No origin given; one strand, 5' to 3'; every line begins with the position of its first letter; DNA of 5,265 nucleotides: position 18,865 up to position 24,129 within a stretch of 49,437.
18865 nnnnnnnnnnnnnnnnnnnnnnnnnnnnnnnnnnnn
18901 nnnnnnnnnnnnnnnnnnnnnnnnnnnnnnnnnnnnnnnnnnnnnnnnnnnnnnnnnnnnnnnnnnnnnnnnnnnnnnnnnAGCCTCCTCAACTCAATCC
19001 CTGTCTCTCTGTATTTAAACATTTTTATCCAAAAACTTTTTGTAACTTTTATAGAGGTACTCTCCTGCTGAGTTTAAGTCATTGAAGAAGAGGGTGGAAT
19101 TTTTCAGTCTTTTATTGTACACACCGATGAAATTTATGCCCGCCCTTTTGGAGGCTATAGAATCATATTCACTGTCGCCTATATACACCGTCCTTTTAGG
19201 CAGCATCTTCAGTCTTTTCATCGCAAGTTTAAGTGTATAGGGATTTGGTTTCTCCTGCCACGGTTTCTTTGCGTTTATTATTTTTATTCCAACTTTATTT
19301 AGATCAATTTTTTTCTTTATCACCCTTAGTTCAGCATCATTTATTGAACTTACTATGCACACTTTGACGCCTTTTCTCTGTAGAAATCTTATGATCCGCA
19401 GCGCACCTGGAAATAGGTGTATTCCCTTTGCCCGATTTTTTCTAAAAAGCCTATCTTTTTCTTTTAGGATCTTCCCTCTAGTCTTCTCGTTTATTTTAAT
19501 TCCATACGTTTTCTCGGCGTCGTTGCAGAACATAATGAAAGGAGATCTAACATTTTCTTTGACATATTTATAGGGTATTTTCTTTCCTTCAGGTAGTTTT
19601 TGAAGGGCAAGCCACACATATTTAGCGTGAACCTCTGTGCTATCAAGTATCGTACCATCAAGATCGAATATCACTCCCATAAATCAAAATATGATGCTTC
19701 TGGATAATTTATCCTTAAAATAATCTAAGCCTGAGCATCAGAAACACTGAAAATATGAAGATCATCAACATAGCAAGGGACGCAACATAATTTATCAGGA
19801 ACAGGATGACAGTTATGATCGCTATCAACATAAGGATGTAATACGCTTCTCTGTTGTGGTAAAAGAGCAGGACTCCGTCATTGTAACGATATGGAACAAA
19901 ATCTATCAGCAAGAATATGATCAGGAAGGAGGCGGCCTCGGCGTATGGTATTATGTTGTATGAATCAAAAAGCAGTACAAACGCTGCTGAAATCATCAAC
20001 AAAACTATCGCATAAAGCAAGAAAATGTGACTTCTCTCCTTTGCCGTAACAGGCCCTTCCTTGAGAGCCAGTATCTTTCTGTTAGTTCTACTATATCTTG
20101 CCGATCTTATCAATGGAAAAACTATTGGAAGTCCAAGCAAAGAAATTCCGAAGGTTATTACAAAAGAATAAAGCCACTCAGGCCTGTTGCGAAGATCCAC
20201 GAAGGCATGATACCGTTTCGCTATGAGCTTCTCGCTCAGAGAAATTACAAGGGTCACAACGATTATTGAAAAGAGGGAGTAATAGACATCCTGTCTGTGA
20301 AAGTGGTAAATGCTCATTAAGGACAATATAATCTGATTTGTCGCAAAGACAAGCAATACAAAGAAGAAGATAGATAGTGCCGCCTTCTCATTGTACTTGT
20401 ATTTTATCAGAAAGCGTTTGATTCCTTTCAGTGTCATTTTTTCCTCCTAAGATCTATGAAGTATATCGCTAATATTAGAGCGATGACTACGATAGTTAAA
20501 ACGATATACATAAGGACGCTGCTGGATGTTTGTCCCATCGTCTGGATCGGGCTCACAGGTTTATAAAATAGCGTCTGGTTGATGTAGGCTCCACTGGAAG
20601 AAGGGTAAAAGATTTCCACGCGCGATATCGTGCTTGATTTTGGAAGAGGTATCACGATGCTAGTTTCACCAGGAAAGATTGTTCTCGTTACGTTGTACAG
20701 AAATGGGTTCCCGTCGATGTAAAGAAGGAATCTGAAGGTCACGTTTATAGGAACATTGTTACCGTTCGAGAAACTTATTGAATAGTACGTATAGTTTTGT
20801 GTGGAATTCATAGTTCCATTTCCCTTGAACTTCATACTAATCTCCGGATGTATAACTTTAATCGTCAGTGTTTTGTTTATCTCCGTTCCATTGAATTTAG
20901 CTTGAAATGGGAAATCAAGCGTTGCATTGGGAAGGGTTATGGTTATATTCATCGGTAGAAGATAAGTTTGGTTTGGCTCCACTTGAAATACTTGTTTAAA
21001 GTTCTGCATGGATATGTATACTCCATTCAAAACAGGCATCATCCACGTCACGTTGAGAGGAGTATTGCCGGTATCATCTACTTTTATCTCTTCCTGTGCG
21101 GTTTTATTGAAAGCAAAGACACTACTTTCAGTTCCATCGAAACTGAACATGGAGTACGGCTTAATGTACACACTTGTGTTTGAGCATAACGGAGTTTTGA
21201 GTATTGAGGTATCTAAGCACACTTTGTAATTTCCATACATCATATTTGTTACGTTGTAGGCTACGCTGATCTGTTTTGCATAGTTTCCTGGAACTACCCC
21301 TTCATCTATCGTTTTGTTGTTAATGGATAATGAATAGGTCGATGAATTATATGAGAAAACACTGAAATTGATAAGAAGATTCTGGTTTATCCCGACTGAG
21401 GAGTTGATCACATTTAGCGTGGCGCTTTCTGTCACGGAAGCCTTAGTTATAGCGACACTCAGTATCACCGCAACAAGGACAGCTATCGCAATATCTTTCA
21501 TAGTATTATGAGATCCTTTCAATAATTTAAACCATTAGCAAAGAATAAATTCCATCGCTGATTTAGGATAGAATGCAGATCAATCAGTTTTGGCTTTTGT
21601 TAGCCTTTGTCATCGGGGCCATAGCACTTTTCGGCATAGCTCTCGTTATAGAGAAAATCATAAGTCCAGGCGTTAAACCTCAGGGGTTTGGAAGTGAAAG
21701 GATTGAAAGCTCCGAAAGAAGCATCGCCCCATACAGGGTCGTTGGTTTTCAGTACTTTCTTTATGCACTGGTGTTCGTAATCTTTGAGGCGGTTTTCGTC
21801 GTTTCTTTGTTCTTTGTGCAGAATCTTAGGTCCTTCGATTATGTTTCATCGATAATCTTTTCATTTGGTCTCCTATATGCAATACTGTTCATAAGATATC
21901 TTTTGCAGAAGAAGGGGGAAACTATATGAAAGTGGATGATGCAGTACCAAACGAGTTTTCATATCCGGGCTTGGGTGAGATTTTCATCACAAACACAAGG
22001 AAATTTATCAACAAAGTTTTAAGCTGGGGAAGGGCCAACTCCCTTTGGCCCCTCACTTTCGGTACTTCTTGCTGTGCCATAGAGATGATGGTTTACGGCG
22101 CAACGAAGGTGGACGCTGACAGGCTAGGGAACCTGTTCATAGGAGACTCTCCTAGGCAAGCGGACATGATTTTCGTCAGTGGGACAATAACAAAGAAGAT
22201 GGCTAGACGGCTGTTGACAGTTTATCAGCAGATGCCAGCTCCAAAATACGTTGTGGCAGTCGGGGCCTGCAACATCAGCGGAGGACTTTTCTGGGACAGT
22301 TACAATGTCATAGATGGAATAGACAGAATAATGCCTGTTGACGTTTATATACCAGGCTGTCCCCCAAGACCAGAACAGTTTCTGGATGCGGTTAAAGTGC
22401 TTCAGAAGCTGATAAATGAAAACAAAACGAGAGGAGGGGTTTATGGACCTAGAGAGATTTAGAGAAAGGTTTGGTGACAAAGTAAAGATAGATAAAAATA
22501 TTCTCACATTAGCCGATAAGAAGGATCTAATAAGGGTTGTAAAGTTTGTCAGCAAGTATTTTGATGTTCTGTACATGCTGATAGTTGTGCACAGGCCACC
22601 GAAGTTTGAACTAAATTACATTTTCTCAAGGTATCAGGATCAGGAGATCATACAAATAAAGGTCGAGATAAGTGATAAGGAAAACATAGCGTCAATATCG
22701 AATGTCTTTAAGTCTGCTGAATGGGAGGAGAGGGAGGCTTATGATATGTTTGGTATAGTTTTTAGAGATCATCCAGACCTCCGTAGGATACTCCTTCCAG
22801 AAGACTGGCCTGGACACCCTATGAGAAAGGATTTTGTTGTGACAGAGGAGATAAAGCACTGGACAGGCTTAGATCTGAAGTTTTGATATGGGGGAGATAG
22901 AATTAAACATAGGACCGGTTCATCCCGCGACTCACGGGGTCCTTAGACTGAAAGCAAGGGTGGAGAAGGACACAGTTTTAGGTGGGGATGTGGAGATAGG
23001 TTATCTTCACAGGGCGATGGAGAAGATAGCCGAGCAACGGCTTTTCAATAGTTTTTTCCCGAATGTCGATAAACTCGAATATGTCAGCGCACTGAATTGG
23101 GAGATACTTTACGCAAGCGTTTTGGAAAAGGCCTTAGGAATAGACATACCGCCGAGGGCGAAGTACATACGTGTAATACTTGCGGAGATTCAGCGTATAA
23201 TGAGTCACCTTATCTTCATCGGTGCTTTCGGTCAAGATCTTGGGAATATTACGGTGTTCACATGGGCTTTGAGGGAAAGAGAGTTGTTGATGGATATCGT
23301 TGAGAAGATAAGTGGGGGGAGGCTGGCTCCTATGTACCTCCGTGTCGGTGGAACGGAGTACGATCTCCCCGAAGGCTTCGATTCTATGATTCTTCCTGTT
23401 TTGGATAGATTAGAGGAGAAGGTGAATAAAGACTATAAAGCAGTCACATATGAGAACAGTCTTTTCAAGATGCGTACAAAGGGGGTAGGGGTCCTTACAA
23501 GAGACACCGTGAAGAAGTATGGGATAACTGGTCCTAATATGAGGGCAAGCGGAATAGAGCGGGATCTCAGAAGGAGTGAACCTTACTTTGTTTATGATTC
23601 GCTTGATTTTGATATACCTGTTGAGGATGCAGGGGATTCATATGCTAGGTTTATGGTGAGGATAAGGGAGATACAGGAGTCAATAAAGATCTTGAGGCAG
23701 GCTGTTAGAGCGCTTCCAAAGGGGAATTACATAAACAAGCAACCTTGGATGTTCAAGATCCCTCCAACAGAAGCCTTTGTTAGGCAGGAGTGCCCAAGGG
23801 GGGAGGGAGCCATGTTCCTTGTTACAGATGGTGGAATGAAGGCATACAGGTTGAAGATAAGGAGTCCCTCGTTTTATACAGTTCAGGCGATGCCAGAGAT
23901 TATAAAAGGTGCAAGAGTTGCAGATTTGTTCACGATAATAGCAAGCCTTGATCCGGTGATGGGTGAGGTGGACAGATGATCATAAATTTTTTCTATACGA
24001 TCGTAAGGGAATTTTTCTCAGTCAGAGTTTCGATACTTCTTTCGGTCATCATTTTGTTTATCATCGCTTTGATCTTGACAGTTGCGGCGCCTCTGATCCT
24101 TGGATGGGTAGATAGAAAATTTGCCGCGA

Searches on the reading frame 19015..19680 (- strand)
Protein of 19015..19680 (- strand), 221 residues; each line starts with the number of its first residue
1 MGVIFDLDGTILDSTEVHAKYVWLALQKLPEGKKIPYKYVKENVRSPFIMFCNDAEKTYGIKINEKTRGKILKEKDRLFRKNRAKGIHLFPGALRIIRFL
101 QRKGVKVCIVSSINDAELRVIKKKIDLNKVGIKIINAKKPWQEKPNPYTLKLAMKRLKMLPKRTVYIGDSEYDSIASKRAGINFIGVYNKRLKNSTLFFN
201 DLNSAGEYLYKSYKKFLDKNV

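Call 84: search_protein_families(library=pfam, proteins=[window:19015-19680:-], max_evalue=0.001)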
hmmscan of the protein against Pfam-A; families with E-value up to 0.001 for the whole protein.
window:19015-19680:- (221 aa): 5 families
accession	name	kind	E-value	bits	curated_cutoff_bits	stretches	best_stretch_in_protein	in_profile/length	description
PF13419.12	HAD_2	-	6.1e-27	95.3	23.8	1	3-187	1-178/178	Haloacid dehalogenase-like hydrolase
PF00702.32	Hydrolase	-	3.6e-21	76.9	26.4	1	2-181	3-191/191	haloacid dehalogenase-like hydrolase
PF12710.13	HAD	-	1.4e-08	35.9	27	1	3-173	1-184/189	haloacid dehalogenase-like hydrolase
PF13242.12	Hydrolase_like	-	1.7e-06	28.3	22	1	144-187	4-48/75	HAD-hyrolase-like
PF13344.12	Hydrolase_6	-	0.00042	20.8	27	0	86-134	12-58/101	Haloacid dehalogenase-like hydrolase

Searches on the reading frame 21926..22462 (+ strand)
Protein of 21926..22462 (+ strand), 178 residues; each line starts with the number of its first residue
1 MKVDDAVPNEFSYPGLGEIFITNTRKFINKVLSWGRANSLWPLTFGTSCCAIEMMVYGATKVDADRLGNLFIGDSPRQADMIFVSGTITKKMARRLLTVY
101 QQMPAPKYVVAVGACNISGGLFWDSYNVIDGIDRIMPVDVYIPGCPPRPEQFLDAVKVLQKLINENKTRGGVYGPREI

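Call 84: search_protein_families(library=pfam, proteins=[window:21926-22462:+], max_evalue=0.001)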
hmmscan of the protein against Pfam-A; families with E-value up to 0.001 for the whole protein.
window:21926-22462:+ (178 aa): 1 family
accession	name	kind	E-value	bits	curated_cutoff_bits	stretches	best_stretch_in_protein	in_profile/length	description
PF01058.29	Oxidored_q6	-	3.5e-26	91.8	27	1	50-157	4-126/128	NADH ubiquinone oxidoreductase, 20 Kd subunit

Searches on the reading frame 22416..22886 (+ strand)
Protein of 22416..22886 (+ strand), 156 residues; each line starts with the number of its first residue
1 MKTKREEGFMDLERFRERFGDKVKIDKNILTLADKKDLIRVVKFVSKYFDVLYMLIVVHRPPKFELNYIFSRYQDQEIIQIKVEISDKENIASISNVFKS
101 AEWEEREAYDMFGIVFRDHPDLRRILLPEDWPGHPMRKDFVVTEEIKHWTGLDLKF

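Call 84: search_protein_families(library=pfam, proteins=[window:22416-22886:+], max_evalue=0.001)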
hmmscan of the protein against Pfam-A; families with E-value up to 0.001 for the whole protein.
window:22416-22886:+ (156 aa): 1 family
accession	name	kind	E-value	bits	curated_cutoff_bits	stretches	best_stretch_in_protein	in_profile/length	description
PF00329.25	Complex1_30kDa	-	1.1e-36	126.6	22.5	1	34-144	4-122/124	Respiratory-chain NADH dehydrogenase, 30 Kd subunit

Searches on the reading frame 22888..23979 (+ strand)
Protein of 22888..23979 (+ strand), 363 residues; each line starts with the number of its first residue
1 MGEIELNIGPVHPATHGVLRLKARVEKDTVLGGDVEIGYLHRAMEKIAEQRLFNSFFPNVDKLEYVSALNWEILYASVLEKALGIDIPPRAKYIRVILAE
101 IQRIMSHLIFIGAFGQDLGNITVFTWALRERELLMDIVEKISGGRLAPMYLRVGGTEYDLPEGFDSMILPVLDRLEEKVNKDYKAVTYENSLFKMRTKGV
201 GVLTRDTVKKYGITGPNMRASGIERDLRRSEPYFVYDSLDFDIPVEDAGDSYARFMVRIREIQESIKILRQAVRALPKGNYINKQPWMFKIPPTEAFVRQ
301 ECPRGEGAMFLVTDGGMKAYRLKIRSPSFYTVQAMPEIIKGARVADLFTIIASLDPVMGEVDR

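Call 84: search_protein_families(library=pfam, proteins=[window:22888-23979:+], max_evalue=0.001)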
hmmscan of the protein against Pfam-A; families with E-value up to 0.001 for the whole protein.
window:22888-23979:+ (363 aa): 1 family
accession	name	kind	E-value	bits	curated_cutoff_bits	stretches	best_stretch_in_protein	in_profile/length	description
PF00346.24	Complex1_49kDa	-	1.5e-86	290.3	24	2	117-286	1-169/271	Respiratory-chain NADH dehydrogenase, 49 Kd subunit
